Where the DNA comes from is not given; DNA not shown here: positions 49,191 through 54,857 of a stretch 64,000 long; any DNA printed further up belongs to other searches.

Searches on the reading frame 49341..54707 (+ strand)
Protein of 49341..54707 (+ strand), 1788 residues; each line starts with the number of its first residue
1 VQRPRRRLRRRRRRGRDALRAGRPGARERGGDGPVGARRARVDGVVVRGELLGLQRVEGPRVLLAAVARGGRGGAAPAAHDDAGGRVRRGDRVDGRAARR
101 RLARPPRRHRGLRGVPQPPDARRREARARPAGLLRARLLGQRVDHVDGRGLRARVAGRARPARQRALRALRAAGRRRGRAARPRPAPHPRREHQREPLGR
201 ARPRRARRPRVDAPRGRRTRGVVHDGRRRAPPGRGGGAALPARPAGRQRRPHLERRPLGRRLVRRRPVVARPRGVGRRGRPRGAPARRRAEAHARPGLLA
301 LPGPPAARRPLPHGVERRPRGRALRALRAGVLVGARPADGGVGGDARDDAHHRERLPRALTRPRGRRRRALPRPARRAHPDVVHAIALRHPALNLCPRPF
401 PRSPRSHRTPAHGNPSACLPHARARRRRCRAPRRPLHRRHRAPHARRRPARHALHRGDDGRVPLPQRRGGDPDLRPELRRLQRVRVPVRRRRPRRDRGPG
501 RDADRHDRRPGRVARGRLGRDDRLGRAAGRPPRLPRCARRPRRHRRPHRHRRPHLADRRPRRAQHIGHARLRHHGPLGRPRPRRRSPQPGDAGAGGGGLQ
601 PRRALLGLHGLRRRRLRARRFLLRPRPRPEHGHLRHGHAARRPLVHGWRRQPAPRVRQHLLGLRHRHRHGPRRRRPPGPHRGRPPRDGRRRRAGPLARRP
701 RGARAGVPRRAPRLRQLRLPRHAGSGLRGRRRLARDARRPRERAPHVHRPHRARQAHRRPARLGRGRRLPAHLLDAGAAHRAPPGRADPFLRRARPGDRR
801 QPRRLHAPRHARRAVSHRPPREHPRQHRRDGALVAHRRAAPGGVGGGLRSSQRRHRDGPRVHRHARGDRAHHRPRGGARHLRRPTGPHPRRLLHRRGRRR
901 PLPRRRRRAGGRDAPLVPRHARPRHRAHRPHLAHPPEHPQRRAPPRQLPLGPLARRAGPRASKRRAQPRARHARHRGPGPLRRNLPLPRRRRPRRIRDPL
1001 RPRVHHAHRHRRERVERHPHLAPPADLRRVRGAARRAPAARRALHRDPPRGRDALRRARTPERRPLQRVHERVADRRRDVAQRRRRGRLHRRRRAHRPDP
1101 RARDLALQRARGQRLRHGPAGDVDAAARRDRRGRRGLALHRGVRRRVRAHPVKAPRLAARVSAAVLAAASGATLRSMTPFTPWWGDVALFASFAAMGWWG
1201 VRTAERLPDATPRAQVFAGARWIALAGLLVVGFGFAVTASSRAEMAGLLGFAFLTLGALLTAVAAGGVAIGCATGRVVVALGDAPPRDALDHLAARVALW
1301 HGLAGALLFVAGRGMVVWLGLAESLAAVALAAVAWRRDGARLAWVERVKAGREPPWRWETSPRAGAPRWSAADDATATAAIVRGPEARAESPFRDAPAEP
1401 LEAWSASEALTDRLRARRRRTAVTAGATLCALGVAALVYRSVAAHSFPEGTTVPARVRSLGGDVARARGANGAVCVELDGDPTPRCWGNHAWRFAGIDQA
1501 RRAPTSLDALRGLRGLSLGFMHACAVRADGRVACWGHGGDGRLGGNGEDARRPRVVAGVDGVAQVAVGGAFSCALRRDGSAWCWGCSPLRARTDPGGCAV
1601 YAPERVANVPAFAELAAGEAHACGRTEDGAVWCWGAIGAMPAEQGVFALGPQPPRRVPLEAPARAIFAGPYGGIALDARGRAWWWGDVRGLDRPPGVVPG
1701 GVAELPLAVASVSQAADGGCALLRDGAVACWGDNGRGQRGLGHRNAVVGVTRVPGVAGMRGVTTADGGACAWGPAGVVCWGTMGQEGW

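Call 12: search_protein_families(library=pfam, proteins=[window:49341-54707:+], max_evalue=0.01)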
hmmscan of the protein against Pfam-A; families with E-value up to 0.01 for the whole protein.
window:49341-54707:+ (1788 aa): 3 families
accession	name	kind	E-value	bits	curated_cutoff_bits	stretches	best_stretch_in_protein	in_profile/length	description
PF25390.1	WD40_RLD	-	1.1e-27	97.8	150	1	1486-1782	4-324/363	RCC1-like domain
PF13540.12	RCC1_2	-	1.5e-21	76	22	4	1562-1586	1-25/30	Regulator of chromosome condensation (RCC1) repeat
PF00415.24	RCC1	-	0.00026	21.9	21.7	1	1529-1575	1-50/50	Regulator of chromosome condensation (RCC1) repeat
